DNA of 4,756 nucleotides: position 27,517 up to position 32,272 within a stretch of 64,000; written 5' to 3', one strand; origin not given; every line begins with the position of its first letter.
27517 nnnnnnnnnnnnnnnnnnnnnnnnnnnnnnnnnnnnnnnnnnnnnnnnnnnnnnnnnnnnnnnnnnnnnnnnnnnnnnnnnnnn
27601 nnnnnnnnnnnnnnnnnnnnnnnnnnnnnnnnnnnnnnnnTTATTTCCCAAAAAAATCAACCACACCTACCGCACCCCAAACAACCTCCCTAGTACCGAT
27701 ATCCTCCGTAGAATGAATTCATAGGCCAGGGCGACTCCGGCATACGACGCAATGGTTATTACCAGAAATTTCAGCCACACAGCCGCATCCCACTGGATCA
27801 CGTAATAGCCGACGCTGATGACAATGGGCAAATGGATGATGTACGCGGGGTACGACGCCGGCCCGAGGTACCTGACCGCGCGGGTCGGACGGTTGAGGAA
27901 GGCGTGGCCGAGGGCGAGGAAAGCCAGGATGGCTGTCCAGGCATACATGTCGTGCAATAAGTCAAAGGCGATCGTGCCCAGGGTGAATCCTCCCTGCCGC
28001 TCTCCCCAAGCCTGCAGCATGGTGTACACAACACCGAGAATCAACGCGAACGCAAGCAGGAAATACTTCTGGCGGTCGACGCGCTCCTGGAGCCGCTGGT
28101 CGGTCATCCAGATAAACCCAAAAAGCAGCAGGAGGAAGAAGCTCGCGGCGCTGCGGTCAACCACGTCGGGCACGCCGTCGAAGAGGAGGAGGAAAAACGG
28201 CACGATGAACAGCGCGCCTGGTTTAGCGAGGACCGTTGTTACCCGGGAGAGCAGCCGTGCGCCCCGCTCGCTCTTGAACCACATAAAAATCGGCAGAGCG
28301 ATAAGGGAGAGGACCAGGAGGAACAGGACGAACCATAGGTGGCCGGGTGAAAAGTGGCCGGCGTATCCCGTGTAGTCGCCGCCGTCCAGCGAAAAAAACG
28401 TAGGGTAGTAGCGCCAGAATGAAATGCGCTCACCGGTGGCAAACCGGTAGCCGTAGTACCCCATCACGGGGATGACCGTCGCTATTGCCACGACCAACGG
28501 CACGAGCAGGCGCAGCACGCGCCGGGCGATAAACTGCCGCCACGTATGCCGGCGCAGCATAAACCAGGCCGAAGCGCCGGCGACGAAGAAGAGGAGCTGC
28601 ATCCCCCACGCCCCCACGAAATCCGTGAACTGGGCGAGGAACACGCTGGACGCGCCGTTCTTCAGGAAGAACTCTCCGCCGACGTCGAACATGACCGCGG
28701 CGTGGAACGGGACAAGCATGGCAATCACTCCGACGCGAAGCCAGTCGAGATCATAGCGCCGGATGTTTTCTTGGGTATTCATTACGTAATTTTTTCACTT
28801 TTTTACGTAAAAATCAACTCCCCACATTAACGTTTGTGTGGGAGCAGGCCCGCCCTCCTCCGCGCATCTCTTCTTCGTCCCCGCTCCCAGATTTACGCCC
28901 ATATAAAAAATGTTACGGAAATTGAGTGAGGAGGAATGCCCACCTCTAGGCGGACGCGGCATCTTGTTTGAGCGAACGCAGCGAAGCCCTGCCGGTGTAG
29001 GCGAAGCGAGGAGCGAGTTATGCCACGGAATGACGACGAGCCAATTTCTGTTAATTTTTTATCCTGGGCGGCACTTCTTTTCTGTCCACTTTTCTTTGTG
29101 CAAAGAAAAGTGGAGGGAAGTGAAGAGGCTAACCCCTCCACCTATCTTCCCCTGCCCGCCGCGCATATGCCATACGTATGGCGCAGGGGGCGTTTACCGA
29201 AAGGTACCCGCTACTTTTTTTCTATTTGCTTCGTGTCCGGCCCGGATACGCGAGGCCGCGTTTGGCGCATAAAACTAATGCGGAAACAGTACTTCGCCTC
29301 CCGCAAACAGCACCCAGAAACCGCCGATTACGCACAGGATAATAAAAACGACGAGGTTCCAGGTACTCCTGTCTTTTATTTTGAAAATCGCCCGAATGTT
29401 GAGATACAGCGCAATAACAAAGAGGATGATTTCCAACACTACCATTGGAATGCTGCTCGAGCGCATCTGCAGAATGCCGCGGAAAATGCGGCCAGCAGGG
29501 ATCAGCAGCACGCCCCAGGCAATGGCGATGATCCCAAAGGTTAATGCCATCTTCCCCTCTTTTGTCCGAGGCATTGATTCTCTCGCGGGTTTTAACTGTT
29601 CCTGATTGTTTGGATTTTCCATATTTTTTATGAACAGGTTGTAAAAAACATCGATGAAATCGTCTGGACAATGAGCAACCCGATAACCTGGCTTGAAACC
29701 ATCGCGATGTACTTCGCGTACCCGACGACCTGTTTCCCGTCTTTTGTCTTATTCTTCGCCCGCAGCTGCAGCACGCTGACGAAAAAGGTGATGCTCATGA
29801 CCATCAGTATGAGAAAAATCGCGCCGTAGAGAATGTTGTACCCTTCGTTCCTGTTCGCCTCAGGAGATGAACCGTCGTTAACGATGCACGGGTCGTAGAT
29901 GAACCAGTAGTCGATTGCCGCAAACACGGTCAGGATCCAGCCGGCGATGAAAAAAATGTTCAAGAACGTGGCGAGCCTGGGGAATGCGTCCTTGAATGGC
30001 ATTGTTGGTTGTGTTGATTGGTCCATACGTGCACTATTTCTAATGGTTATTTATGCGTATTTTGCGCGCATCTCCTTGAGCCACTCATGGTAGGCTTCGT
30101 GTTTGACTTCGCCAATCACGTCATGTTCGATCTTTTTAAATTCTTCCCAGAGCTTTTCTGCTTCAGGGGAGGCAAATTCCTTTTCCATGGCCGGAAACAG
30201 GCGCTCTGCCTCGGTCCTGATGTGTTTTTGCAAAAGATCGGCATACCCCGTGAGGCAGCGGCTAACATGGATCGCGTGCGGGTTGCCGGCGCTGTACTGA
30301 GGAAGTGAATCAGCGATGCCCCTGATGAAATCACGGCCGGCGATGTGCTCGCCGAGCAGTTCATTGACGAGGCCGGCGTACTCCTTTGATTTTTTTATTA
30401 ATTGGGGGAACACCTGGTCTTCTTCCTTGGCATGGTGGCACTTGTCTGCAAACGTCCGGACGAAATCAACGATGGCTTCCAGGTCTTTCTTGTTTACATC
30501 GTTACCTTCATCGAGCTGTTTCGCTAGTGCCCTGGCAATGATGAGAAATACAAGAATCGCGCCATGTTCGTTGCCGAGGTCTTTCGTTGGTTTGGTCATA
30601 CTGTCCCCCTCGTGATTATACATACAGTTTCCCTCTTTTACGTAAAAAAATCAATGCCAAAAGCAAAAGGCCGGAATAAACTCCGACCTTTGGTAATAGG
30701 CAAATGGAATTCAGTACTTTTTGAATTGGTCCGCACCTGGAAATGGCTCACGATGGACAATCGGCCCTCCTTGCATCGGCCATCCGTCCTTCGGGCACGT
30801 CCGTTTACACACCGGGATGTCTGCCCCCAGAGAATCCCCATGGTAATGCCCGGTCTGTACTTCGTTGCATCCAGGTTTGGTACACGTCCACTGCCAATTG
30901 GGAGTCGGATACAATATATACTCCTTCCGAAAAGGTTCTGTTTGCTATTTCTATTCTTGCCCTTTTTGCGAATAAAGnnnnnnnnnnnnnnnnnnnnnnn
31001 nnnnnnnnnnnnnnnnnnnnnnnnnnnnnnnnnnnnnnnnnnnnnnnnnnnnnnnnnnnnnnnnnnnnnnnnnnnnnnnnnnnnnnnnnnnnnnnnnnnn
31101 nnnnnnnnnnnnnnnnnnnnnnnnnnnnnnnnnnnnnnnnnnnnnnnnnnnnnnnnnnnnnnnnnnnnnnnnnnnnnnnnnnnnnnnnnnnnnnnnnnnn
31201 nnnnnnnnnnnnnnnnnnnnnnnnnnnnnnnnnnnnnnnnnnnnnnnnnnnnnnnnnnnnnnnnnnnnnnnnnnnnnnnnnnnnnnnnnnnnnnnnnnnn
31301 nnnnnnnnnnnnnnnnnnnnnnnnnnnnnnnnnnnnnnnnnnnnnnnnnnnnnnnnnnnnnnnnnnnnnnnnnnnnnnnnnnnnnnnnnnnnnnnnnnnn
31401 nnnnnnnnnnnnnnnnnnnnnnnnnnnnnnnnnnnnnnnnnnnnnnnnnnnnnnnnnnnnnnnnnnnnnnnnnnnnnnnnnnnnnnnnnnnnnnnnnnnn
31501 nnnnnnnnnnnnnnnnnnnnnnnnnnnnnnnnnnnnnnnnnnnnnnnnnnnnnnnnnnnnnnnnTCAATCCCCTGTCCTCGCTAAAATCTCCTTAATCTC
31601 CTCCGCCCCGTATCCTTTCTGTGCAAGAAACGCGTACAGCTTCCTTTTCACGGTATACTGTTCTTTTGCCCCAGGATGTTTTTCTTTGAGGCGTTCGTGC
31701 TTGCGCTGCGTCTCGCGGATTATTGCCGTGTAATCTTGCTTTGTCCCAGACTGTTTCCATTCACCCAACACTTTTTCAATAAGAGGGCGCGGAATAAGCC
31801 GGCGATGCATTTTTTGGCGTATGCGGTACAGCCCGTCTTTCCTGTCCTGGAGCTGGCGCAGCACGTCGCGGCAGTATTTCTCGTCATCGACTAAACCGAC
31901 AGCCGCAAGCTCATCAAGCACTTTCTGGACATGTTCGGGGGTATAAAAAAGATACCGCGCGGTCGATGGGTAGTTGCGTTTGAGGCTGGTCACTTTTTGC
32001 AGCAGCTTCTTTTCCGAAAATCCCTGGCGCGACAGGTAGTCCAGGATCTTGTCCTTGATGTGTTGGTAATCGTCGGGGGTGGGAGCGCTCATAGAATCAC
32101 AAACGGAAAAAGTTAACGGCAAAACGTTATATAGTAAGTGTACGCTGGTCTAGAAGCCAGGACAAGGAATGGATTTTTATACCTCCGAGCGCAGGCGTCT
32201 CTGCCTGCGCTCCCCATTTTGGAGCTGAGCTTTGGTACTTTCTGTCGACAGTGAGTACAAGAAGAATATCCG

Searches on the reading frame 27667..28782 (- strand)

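Call 51: search_protein_families(library=pfam, proteins=[window:27667-28782:-], max_evalue=0.00001)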
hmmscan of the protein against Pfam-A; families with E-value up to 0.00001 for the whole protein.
window:27667-28782:- (371 aa): 1 family
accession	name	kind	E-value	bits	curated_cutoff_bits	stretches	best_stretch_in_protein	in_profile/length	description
PF01757.29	Acyl_transf_3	-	1e-26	94.2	31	1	10-354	2-325/326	Acyltransferase domain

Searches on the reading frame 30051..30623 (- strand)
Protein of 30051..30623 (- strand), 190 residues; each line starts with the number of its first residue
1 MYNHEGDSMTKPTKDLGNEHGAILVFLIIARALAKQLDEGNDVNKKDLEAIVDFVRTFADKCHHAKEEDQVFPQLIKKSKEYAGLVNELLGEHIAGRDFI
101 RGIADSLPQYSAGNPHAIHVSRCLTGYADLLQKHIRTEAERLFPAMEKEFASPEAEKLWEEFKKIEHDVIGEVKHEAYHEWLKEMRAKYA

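Call 51: search_protein_families(library=pfam, proteins=[window:30051-30623:-], max_evalue=0.00001)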
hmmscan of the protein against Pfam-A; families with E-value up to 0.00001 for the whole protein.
window:30051-30623:- (190 aa): 1 family
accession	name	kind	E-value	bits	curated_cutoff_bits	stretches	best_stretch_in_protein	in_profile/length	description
PF01814.28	Hemerythrin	-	5.1e-18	66.2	25.3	1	14-145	4-126/127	Hemerythrin HHE cation binding domain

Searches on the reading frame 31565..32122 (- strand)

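Call 27: search_protein_families(library=pfam, proteins=[window:31565-32122:-], max_evalue=0.001)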
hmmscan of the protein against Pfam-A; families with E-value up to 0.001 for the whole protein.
window:31565-32122:- (185 aa): 3 families
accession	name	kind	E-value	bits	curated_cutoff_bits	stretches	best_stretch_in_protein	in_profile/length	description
PF21981.2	RecX_HTH3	-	5.2e-09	36.6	26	1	140-180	13-48/48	RecX, third three-helix domain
PF21982.2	RecX_HTH1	-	3.9e-06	27.2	26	0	164-182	21-39/40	RecX, first three-helix domain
PF02631.22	RecX_HTH2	-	4.4e-06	27.3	26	1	79-119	1-42/42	RecX, second three-helix domain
